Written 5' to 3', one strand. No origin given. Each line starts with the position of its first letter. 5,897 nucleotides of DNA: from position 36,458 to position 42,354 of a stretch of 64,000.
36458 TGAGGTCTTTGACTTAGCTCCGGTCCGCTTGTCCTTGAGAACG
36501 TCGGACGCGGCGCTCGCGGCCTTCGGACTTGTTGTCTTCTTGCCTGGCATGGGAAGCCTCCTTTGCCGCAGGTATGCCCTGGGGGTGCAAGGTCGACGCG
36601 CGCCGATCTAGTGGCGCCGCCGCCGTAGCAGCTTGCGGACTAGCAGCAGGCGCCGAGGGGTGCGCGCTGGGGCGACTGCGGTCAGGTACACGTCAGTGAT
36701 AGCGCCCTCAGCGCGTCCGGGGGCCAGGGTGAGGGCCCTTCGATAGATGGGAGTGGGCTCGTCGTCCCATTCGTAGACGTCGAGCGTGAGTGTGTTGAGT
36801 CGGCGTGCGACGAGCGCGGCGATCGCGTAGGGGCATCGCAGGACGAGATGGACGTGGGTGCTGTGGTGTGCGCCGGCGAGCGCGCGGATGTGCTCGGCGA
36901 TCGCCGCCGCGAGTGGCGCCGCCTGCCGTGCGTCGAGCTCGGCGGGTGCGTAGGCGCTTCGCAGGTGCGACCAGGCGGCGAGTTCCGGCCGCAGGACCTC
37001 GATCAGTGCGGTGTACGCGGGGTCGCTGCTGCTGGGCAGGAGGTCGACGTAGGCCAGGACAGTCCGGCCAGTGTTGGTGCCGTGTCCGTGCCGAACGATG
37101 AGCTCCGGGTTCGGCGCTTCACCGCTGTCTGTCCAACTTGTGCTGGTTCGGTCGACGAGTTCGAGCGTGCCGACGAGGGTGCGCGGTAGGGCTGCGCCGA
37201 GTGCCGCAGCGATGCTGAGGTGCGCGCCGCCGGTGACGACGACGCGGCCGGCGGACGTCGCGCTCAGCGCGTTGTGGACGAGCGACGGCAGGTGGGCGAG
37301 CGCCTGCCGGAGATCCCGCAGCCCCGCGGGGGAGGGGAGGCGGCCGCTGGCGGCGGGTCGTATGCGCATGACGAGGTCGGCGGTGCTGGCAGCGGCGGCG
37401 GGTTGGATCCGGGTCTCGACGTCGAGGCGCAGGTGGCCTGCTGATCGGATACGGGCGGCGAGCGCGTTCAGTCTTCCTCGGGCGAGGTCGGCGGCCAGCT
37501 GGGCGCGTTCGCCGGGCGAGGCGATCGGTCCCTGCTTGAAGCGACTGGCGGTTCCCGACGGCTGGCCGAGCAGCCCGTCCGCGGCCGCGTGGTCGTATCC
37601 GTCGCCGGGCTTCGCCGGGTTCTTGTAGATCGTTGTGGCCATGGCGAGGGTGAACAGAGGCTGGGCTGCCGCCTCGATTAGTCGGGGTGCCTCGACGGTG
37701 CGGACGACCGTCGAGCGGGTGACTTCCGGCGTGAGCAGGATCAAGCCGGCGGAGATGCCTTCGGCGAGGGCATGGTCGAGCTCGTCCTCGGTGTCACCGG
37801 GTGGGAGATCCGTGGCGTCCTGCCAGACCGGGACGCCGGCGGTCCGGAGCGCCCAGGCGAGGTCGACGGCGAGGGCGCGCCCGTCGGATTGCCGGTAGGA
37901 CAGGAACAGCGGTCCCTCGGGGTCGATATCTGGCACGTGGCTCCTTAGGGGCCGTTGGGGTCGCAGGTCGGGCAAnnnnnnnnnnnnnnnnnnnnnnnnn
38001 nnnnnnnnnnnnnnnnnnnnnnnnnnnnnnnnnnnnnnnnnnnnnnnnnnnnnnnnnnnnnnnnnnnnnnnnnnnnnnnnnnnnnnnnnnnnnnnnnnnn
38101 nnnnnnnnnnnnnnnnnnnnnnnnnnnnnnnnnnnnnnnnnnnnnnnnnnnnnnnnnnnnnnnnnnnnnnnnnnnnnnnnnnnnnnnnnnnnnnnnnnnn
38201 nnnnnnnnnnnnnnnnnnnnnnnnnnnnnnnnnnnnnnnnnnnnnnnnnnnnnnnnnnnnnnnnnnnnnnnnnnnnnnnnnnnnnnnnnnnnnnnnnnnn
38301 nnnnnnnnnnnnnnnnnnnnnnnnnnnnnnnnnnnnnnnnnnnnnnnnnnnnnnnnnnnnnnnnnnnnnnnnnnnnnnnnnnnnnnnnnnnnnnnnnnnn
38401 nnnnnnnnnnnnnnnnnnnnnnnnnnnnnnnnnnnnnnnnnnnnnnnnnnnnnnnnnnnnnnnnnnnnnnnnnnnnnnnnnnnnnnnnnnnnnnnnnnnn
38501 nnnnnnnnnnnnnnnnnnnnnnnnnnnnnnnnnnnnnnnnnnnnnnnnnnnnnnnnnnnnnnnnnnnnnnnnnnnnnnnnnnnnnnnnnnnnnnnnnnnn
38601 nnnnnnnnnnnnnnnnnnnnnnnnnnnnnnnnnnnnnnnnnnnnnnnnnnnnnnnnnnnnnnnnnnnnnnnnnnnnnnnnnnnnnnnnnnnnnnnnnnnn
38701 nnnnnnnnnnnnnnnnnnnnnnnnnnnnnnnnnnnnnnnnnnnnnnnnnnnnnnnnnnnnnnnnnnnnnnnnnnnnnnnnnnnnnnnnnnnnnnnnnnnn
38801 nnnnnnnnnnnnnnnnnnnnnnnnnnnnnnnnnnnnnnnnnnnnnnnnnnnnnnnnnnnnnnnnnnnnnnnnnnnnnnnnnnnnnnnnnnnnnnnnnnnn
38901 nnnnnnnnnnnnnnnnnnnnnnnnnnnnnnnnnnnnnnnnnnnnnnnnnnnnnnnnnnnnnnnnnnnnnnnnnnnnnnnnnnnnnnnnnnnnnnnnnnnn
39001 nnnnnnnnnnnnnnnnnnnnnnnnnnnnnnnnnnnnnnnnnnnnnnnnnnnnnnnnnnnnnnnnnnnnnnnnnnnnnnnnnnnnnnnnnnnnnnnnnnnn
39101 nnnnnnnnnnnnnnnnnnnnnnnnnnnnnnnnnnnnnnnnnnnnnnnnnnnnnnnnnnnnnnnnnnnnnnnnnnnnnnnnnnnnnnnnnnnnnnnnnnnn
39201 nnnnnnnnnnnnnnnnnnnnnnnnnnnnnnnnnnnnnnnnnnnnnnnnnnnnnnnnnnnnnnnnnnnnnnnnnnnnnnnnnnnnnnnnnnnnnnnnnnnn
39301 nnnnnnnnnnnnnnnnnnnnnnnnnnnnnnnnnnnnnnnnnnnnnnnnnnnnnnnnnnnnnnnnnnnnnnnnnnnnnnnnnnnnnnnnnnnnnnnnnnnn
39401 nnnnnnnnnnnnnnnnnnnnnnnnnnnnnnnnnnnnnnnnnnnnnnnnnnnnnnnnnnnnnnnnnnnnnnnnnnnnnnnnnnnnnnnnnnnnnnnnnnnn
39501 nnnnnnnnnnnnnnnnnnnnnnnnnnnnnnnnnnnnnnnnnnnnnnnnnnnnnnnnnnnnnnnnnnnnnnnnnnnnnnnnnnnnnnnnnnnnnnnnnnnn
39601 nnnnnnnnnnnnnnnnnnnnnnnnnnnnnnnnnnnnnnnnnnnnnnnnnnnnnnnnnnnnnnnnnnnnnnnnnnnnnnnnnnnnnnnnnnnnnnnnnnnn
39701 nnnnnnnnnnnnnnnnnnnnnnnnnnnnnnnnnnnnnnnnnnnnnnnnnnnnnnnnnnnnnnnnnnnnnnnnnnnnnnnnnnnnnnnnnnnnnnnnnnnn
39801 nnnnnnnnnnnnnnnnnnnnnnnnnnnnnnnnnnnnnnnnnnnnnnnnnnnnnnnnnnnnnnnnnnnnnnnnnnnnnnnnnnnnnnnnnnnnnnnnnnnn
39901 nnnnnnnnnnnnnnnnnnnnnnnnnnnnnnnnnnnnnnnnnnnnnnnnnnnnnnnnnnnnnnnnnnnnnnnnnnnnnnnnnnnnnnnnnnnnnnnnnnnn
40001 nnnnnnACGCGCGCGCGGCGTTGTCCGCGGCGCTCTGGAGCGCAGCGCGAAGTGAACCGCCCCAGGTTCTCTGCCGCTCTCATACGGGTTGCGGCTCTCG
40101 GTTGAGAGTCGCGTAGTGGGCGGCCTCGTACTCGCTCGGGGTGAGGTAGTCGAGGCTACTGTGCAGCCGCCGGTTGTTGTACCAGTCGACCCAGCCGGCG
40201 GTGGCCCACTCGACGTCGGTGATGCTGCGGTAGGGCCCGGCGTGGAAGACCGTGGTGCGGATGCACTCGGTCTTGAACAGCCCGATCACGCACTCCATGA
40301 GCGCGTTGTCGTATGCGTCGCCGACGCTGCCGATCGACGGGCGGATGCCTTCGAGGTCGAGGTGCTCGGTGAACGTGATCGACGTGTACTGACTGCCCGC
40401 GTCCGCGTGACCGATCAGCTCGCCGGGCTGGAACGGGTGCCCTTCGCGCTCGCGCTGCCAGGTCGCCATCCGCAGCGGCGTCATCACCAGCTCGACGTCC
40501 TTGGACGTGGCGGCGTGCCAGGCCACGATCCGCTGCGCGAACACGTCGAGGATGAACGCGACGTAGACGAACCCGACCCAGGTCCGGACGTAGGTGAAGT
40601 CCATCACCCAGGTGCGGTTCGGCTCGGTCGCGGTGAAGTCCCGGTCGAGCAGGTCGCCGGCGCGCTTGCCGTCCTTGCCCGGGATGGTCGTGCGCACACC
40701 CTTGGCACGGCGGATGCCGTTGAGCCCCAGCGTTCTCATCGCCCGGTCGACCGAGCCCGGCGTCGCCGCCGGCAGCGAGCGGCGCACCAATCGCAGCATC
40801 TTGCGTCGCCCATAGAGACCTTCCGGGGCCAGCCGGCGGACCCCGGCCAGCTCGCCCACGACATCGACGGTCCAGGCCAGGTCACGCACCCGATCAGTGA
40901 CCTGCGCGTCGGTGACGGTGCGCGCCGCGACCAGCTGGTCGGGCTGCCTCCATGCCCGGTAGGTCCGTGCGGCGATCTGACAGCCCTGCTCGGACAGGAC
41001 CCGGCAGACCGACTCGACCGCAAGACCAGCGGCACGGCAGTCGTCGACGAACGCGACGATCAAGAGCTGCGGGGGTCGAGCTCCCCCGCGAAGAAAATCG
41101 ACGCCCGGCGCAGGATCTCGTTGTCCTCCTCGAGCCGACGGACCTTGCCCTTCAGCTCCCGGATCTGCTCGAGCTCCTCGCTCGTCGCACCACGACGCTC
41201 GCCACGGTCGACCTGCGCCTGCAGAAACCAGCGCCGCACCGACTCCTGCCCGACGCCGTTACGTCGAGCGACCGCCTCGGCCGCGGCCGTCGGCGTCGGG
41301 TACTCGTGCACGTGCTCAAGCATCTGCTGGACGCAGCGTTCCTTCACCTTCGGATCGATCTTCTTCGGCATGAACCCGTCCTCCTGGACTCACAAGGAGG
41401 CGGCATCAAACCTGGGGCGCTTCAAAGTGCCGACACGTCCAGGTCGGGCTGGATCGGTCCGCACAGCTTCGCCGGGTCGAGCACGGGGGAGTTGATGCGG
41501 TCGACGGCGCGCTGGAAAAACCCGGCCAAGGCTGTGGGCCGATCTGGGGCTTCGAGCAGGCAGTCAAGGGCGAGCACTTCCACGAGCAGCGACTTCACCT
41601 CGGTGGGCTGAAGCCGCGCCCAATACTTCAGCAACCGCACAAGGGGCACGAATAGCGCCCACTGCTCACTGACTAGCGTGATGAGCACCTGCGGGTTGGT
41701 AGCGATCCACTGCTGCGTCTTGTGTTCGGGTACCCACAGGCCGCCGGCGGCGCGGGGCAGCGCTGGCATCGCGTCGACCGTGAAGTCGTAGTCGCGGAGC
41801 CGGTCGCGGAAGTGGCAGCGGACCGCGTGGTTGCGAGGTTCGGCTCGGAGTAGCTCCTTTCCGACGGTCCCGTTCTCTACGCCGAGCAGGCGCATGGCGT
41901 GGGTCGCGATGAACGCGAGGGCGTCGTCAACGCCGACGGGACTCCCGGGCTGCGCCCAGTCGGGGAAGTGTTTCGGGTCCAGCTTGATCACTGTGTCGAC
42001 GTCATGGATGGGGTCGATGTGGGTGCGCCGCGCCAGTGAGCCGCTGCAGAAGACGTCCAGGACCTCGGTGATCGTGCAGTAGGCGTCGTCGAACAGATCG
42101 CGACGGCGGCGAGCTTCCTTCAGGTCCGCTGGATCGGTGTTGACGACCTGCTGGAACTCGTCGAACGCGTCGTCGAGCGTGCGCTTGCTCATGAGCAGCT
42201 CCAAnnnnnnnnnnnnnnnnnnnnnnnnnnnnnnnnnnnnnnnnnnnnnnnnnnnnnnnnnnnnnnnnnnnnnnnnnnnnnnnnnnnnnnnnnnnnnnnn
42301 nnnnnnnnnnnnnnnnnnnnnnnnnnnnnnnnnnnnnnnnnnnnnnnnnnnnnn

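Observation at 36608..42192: Type II CBASS-like anti-phage operon with split Cap2 (separate E2 and E1 genes), no recognisable Cap3/JAB, and a TIR-SAVED-sized effector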

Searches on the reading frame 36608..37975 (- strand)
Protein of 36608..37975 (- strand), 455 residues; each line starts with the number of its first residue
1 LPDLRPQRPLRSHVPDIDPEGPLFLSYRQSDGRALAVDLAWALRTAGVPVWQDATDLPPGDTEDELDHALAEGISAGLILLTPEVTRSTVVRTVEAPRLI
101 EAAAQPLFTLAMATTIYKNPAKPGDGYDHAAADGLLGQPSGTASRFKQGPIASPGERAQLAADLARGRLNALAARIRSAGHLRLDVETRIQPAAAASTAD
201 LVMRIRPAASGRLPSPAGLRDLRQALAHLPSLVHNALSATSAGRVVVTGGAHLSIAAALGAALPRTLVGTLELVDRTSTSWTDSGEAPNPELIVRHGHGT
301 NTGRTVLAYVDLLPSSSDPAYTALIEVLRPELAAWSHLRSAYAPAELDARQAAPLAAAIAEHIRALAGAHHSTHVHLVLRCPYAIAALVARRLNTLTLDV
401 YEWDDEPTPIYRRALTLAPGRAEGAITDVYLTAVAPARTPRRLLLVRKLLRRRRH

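Call 3: search_protein_families(library=pfam, proteins=[window:36608-37975:-], max_evalue=0.1)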
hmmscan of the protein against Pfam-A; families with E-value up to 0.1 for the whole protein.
window:36608-37975:- (455 aa): 2 families
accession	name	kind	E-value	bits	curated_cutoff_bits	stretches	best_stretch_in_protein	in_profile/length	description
PF18145.6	SAVED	-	5.3e-14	52.8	26.2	1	237-417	10-190/190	SMODS-associated and fused to various effectors sensor domain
PF13676.11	TIR_2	-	5.5e-09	37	28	1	24-92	2-69/122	TIR domain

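Call 4: search_protein_families(library=padloc, proteins=[window:36608-37975:-], max_evalue=0.1)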
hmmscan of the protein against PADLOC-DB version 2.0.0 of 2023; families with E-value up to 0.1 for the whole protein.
window:36608-37975:- (455 aa): 13 families
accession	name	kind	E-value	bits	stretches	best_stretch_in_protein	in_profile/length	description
PDLC00728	Effector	-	1.4e-117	391.3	1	15-433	4-430/432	TIR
PDLC02012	SAVED5--SAVED_TIR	-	3.8e-99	330.5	1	13-429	6-402/404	-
PDLC00727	Effector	-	9.1e-87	289.9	1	18-430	171-589/590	TIR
PDLC02013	SAVED5--SAVED_TIR_JAB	-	9.2e-82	273.4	1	19-430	171-583/584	-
PDLC02004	SAVED3--SAVED_PDDEXK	-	5.7e-08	30.2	1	228-406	298-477/490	-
PDLC00741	Effector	-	5.9e-07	26.4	1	215-414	288-484/489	Endonuclease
PDLC02005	SAVED3--SAVED_PDDEXK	-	4.7e-06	23.4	1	235-416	302-480/483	-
PDLC00737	Effector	-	1.1e-05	22.6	1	244-406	322-492/506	Endonuclease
PDLC02014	SAVED6--SAVED_TM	-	0.00011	19.8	1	218-391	105-273/314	-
PDLC02011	SAVED4--SAVED_TM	-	0.00058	17.5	1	354-417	210-270/278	-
PDLC00744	Effector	-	0.0011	16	1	350-405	428-484/495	Endonuclease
PDLC05062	PDC-S66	-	0.0014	16.2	1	20-71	148-200/282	-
PDLC00434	ThsB1|ThsB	-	0.065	10.3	1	23-88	141-206/396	TIR-like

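Call 10: search_solved_structures(query=window:36608-37975:-, max_evalue=0.01, show_alignments=1)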
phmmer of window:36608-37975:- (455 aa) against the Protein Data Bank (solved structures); distinct sequences matched with E-value up to 0.01: 2.
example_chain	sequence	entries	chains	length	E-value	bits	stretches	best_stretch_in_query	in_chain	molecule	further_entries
7qqk_A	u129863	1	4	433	2.8e-66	228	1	17-410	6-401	TIR_SAVED fusion protein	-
7uxr_A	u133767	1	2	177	0.005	19.6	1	23-87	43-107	TIR domain protein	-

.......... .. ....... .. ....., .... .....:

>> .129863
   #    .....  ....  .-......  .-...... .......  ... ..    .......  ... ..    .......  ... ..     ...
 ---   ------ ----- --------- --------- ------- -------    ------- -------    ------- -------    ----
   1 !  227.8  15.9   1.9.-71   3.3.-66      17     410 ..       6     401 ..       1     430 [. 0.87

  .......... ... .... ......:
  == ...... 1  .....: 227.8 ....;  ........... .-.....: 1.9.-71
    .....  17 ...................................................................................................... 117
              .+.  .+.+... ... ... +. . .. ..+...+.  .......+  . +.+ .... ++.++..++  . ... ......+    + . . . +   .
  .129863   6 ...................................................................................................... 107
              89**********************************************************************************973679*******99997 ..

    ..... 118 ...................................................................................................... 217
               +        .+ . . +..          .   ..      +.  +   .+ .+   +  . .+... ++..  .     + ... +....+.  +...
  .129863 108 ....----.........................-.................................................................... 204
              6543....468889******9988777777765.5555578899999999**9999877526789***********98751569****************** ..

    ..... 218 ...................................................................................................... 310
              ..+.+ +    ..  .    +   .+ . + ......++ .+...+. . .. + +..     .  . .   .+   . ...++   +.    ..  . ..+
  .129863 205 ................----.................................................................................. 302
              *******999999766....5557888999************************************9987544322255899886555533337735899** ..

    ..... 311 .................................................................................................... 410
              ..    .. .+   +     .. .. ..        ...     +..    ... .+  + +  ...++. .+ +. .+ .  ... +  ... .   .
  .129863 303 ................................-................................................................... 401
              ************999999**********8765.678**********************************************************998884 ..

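Call 51: list_cluster_members(proteins=[P0001, window:36608-37975:-])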
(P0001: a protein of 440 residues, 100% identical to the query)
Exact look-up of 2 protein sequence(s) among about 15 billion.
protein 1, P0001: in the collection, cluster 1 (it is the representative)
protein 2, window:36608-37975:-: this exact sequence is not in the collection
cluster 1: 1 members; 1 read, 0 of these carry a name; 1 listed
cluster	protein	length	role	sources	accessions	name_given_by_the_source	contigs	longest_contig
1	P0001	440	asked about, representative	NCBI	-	-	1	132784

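Call 65: search_protein_families(library=ncbifam, proteins=[window:36608-37975:-], max_evalue=0.01)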
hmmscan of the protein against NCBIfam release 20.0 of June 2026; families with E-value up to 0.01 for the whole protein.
window:36608-37975:- (455 aa): 2 families
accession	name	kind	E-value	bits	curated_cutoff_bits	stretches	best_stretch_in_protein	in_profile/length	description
NF033611.0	SAVED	domain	7.4e-16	58.4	33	1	207-417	45-259/261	SAVED domain-containing protein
NF058526.1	Thoeris_type3_ThcB4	equivalog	0.00047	19.1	220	1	23-72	130-180/375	Thoeris type III anti-phage system protein ThcB4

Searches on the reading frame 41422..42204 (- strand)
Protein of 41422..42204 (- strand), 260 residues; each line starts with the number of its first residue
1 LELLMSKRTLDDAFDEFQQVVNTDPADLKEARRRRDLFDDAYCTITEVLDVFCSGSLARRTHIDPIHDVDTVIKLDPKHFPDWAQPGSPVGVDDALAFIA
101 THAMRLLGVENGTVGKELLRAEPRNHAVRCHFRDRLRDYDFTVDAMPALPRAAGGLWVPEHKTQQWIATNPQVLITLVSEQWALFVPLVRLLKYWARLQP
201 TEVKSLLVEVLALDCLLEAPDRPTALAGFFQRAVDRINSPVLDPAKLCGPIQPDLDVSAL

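Call 3: search_protein_families(library=pfam, proteins=[window:41422-42204:-], max_evalue=0.1)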
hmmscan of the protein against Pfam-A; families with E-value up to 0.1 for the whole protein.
window:41422-42204:- (260 aa): 1 family
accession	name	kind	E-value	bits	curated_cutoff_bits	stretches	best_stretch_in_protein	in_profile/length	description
PF18144.7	SMODS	-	6.2e-08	33.5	26.5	2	140-178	122-160/164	Second Messenger Oligonucleotide or Dinucleotide Synthetase domain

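Call 4: search_protein_families(library=padloc, proteins=[window:41422-42204:-], max_evalue=0.1)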
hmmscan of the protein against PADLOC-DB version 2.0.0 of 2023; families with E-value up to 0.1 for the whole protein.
window:41422-42204:- (260 aa): 26 families (the best 25 are shown)
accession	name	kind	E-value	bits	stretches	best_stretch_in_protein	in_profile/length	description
PDLC00818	Cyclase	-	3.1e-88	294.4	1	10-260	3-254/322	oligonucleotide-cyclase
PDLC00823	Cyclase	-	2.3e-31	107.5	1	9-255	4-235/285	oligonucleotide-cyclase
PDLC00777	Cyclase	-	6.4e-28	96.1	1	10-255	4-252/341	oligonucleotide-cyclase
PDLC00809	Cyclase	-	5.1e-26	90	1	9-257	3-248/295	oligonucleotide-cyclase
PDLC00779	Cyclase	-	4.8e-23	80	1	5-252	4-251/345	oligonucleotide-cyclase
PDLC00810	Cyclase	-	7.2e-12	43.4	1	52-242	50-230/335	oligonucleotide-cyclase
PDLC00802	Cyclase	-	1.8e-11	41.9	2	8-78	3-83/332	oligonucleotide-cyclase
PDLC00803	Cyclase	-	1.7e-10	39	1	47-245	43-217/253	oligonucleotide-cyclase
PDLC00822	Cyclase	-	3.9e-09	34.3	1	155-237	183-269/375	oligonucleotide-cyclase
PDLC00805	Cyclase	-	1.2e-08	32.8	1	139-245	142-258/314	oligonucleotide-cyclase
PDLC00776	Cyclase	-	2.7e-08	31.5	2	7-76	2-71/287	oligonucleotide-cyclase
PDLC00773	Cyclase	-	4.1e-08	31.2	1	142-216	122-203/334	oligonucleotide-cyclase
PDLC00820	Cyclase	-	4.4e-08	30.8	1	140-214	120-198/324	oligonucleotide-cyclase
PDLC00814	Cyclase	-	3.6e-07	27.8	1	140-217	124-206/295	oligonucleotide-cyclase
PDLC00798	Cyclase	-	8.5e-07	26.7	1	140-219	119-206/344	oligonucleotide-cyclase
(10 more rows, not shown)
